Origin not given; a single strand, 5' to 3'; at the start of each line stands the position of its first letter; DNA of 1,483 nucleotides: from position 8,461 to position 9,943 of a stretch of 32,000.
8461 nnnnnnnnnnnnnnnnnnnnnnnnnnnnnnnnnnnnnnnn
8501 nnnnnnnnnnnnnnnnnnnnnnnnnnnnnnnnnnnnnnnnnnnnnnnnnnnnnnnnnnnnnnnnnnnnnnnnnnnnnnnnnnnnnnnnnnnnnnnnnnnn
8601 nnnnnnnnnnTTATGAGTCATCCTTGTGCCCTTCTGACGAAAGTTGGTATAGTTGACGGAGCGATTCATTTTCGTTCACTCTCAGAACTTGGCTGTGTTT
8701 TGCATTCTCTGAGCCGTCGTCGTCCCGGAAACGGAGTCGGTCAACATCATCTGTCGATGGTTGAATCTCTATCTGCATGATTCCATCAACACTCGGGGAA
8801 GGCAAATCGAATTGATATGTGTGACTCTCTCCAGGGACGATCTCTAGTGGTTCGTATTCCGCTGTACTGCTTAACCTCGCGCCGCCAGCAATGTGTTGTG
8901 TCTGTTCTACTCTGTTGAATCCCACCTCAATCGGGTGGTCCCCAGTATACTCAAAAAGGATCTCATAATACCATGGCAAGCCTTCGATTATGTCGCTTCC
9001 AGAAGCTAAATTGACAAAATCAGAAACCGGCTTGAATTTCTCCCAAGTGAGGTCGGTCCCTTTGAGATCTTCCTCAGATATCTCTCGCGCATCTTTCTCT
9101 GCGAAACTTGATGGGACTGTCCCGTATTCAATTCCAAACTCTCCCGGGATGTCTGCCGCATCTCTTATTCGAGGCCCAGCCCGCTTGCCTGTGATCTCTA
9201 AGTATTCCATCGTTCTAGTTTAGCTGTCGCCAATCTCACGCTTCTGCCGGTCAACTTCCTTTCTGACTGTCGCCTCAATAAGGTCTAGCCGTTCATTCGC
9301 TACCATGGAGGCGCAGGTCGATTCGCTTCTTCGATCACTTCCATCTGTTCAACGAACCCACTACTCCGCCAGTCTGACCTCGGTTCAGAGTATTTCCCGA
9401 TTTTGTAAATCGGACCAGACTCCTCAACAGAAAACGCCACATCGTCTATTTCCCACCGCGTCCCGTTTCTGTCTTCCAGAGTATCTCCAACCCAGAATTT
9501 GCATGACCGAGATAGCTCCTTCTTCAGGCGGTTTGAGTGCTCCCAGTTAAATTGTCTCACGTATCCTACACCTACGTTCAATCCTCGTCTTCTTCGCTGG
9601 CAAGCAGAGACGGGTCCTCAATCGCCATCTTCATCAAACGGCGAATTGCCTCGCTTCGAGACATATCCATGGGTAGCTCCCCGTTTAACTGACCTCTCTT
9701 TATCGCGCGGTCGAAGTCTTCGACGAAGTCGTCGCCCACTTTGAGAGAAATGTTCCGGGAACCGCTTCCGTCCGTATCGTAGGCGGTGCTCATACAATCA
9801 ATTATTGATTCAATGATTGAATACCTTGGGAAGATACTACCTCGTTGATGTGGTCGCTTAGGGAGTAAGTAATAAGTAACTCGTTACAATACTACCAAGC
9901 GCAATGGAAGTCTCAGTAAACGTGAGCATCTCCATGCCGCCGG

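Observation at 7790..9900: AT-rich island: RHH-led 5-6 gene operon of unknown function ending in two membrane proteins (candidate exclusion/defence or toxin module)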

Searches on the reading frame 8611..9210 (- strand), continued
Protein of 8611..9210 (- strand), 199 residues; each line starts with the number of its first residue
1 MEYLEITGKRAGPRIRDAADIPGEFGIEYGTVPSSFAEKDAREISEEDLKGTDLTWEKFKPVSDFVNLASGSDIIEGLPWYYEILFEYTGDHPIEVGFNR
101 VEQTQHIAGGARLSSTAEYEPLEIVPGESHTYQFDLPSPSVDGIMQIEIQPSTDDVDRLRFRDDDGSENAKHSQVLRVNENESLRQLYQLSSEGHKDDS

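Call 67: fold_search(model_id=the predicted structure, library=pdb)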
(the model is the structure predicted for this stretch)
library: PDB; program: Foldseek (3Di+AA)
matches with E <= 10: 1611; with E <= 0.001: 0
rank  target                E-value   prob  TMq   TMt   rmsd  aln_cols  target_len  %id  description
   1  1xq4_A                1.1e-03  1.00  0.29  0.41   3.8        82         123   17  Crystal Structure of the Putative ApaA Protein from Bordetella pertussis, Northeast Structural Genomics Target BeR40 (released 2004-11-09)
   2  1xq4_B                1.1e-03  1.00  0.27  0.38   4.5        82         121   17  Crystal Structure of the Putative ApaA Protein from Bordetella pertussis, Northeast Structural Genomics Target BeR40 (released 2004-11-09)
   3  1xq4_C                1.9e-03  1.00  0.26  0.38   4.6        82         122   17  Crystal Structure of the Putative ApaA Protein from Bordetella pertussis, Northeast Structural Genomics Target BeR40 (released 2004-11-09)
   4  4gej_B                2.8e-03  0.66  0.19  0.25   9.2       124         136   12  N-terminal domain of VDUP-1 (released 2013-02-27)
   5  2f1e_MODEL_1_A        4.5e-03  1.00  0.28  0.43   6.5        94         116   19  Solution structure of ApaG protein (released 2006-10-24)
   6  5fqe_A                5.6e-03  0.98  0.25  0.09  16.5       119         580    8  The details of glycolipid glycan hydrolysis by the structural analysis of a family 123 glycoside hydrolase from Clostr (released 2016-03-30)
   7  1tza_B                6.3e-03  1.00  0.28  0.40   3.7        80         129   16  X-ray structure of Northeast Structural Genomics Consortium target SoR45 (released 2004-07-27)
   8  1xvs_A                6.3e-03  0.99  0.30  0.43   7.2       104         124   14  Crystal structure of apaG Protein from Vibrio cholerae (released 2004-12-14)
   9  9kbf_C                6.7e-03  1.00  0.28  0.15   3.6        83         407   14  Cryo-EM structure of the SKP1-FBXO3 complex (released 2025-02-19)
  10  9qa6                  7.5e-03  0.84  0.28  0.10   7.5       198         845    7  Cryo-EM structure of Thomasclavelia ramosa IgA peptidase (IgAse) active site mutant (S32-N876) (released 2025-06-25)
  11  9qdh                  8.9e-03  0.89  0.30  0.14   7.9       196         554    8  Crystal structure of IgA protease (323-878) from Thomasclavelia ramosa (released 2025-07-16)
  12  7cwd                  9.4e-03  0.99  0.27  0.08   4.4        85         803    9  Crystal structure of beta-galactosidase II from Bacillus circulans in complex with beta-D-galactopyranosyl disaccharide (released 2020-12-09)
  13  4gei                  1.1e-02  0.41  0.18  0.22   9.3       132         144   12  N-terminal domain of VDUP-1 (released 2013-02-27)
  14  4rrp_O                1.1e-02  0.87  0.21  0.26   5.8        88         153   17  Crystal Structure of the Fab complexed with antigen Asf1p, Northeast Structural Genomics Consortium (NESG) Target PdR1 (released 2014-12-31)
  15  5e80_A                1.2e-02  0.87  0.23  0.29   7.0        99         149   16  The crystal structure of PDEd in complex with inhibitor-2a (released 2016-05-04)
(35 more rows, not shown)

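Call 75: search_dna_similar(query=window:8611-9210:-, collection=plasmids, mode=protein, max_evalue=0.01)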
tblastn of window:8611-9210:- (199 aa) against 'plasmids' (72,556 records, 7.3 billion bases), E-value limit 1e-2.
No match.

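Call 78: search_dna_similar(query=window:8611-9210:-, collection=phages, mode=protein, max_evalue=0.1)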
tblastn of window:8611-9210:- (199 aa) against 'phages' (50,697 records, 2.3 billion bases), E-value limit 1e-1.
No match.

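Call 88: search_protein_families(library=pfam, proteins=[L001:9749-9985:+, L012:10581-10988:+, L012:10990-11220:+, L001:12119-12538:-, L001:13043-13705:-], max_evalue=0.1)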
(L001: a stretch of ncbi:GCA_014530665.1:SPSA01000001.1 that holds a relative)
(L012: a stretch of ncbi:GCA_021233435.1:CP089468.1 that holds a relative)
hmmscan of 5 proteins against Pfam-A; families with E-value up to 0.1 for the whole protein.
L001:9749-9985:+ (78 aa): 0 families

L012:10581-10988:+ (135 aa): 1 family
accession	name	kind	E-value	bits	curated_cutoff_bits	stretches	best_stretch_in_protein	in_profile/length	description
PF11947.13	DUF3464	-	0.028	14.6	25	1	38-128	12-104/149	Photosynthesis affected mutant 68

L012:10990-11220:+ (76 aa): 0 families

L001:12119-12538:- (139 aa): 0 families

L001:13043-13705:- (220 aa): 0 families

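Call 91: search_solved_structures(query=L001:9749-9985:+, max_evalue=1)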
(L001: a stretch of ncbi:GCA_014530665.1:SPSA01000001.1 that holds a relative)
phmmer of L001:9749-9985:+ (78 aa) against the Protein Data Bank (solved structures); distinct sequences matched with E-value up to 1: 0.

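Call 103: search_protein_families(library=padloc, proteins=[L001:12119-12538:-, L001:13043-13705:-, L012:10001-10579:+, L012:10581-10988:+, L012:10990-11220:+, P0037, L001:9749-9985:+], max_evalue=1)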
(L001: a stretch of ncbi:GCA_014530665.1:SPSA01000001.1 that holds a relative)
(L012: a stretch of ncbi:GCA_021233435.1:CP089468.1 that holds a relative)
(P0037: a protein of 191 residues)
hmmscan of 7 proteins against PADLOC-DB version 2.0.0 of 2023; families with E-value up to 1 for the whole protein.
L001:12119-12538:- (139 aa): 0 families

L001:13043-13705:- (220 aa): 0 families

L012:10001-10579:+ (192 aa): 0 families

L012:10581-10988:+ (135 aa): 2 families
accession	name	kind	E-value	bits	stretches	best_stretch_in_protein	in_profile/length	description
PDLC01261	Cas2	-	0.0035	15.6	1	30-95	27-87/91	"CAS-I,CAS-II,CAS-III,CAS-IV,CAS-V,CAS-VI; acquisition_2"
PDLC00238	LmuA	-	0.027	11.9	1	23-67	136-180/365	DUF4297 domain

L012:10990-11220:+ (76 aa): 0 families

P0037 (191 aa): 0 families

L001:9749-9985:+ (78 aa): 0 families

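Call 104: search_protein_families(library=phrogs, proteins=[L001:12119-12538:-, L001:13043-13705:-, L012:10001-10579:+, L012:10581-10988:+, L012:10990-11220:+, P0037, L001:9749-9985:+], max_evalue=0.05)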
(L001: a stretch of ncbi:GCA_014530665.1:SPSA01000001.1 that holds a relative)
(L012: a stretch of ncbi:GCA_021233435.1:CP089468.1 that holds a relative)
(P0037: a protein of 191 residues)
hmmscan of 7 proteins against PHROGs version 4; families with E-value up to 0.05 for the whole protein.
L001:12119-12538:- (139 aa): 0 families

L001:13043-13705:- (220 aa): 0 families

L012:10001-10579:+ (192 aa): 0 families

L012:10581-10988:+ (135 aa): 0 families

L012:10990-11220:+ (76 aa): 0 families

P0037 (191 aa): 0 families

L001:9749-9985:+ (78 aa): 1 family
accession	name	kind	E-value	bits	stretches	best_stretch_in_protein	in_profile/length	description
phrog_30270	-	unknown function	4.6e-08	34.4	1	1-69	9-77/79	-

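Call 107: search_dna_similar(query=L001:9749-9985:+, collection=phages, mode=protein, max_evalue=0.01)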
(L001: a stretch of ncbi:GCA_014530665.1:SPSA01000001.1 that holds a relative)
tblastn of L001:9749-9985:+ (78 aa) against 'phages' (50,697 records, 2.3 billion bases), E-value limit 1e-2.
No match.

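Call 108: search_dna_similar(query=L001:9749-9985:+, collection=plasmids, mode=protein, max_evalue=0.01)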
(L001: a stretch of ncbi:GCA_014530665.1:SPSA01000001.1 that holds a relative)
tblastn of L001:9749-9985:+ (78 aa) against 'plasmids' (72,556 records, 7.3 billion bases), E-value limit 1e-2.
No match.

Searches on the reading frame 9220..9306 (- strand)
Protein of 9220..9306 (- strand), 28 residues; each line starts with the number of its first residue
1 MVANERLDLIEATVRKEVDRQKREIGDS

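Call 105: search_protein_families(library=phrogs, proteins=[window:9220-9306:-], max_evalue=1)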
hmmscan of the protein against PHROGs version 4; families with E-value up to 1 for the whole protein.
window:9220-9306:- (28 aa): 1 family
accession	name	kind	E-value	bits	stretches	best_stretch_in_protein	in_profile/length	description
phrog_27278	-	unknown function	0.21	12.8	1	2-21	14-33/70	-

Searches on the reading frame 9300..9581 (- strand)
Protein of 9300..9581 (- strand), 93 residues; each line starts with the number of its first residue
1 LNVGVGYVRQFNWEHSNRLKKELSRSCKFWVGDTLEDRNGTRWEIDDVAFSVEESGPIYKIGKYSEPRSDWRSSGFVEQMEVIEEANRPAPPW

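Call 4: search_protein_families(library=pfam, proteins=[window:9300-9581:-], max_evalue=1)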
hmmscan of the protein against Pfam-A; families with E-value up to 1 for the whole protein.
window:9300-9581:- (93 aa): 0 families

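Call 5: search_protein_families(library=phrogs, proteins=[window:9300-9581:-], max_evalue=0.1)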
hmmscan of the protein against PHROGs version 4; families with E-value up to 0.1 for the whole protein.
window:9300-9581:- (93 aa): 0 families

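Call 6: search_protein_families(library=padloc, proteins=[window:9300-9581:-], max_evalue=1)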
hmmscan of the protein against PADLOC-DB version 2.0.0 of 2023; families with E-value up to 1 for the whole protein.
window:9300-9581:- (93 aa): 0 families

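Call 7: search_protein_families(library=ncbifam, proteins=[window:9300-9581:-], max_evalue=1)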
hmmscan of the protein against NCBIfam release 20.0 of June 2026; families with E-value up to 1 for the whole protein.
window:9300-9581:- (93 aa): 0 families

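Call 77: search_dna_similar(query=window:9300-9560:-, collection=plasmids, mode=protein, max_evalue=0.01)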
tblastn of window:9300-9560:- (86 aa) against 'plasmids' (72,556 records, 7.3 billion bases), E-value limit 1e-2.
No match.

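Call 79: search_dna_similar(query=window:9300-9560:-, collection=phages, mode=protein, max_evalue=0.1)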
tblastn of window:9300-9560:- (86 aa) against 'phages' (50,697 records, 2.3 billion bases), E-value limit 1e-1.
No match.

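Call 92: search_solved_structures(query=window:9300-9581:-, max_evalue=1)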
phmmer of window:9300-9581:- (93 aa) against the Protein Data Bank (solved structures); distinct sequences matched with E-value up to 1: 0.

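Call 105: search_protein_families(library=phrogs, proteins=[window:9300-9560:-], max_evalue=1)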
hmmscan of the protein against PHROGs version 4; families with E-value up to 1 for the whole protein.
window:9300-9560:- (86 aa): 0 families

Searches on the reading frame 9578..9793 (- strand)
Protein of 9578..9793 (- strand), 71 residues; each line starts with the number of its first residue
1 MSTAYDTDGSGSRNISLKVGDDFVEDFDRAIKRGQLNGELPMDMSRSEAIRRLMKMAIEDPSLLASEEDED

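Call 4: search_protein_families(library=pfam, proteins=[window:9578-9793:-], max_evalue=1)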
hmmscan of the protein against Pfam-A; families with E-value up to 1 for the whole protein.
window:9578-9793:- (71 aa): 1 family
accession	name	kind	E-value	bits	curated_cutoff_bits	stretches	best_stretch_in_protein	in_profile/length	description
PF01402.27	RHH_1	-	0.0013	19.1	20.5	1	43-59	22-38/39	Ribbon-helix-helix protein, copG family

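Call 5: search_protein_families(library=phrogs, proteins=[window:9578-9793:-], max_evalue=0.1)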
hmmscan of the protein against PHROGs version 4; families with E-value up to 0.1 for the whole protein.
window:9578-9793:- (71 aa): 3 families
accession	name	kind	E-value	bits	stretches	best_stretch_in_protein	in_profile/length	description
phrog_4738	-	transcription regulation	0.0047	17.6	1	13-59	15-54/59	transcriptional repressor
phrog_22505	-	unknown function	0.0048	18.2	1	9-58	3-44/150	-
phrog_16155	-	unknown function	0.025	15.6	1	29-64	35-66/83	-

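Call 6: search_protein_families(library=padloc, proteins=[window:9578-9793:-], max_evalue=1)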
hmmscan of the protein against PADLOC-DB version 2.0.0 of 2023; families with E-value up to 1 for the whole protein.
window:9578-9793:- (71 aa): 0 families

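Call 7: search_protein_families(library=ncbifam, proteins=[window:9578-9793:-], max_evalue=1)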
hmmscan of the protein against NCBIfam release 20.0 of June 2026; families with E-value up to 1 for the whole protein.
window:9578-9793:- (71 aa): 3 families
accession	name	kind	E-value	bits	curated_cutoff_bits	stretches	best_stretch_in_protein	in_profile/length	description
NF053762.1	aCcr1_fam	equivalog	0.0014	18.5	60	1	44-52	24-32/38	aCcr1 family cell cycle regulator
NF002815.0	PRK02967.1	equivalog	0.046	13.7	83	1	15-62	4-44/139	nickel-responsive transcriptional regulator NikR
TIGR02793.1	nikR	equivalog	0.1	12.9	175.45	1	15-66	3-47/129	nickel-responsive transcriptional regulator NikR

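Call 90: search_solved_structures(query=window:9578-9793:-, max_evalue=1)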
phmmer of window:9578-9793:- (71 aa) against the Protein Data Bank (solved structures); distinct sequences matched with E-value up to 1: 3.
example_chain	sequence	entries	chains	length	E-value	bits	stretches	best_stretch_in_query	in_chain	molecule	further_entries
6s6q_A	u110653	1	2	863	0.034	18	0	32-53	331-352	LRR receptor-like serine/threonine-protein kinase GSO1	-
5h0r_G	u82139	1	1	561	0.13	16.2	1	12-62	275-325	VP4 protein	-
8rwk_A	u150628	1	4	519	0.32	14.9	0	22-68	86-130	Potassium-activated aldehyde dehydrogenase, mitochondrial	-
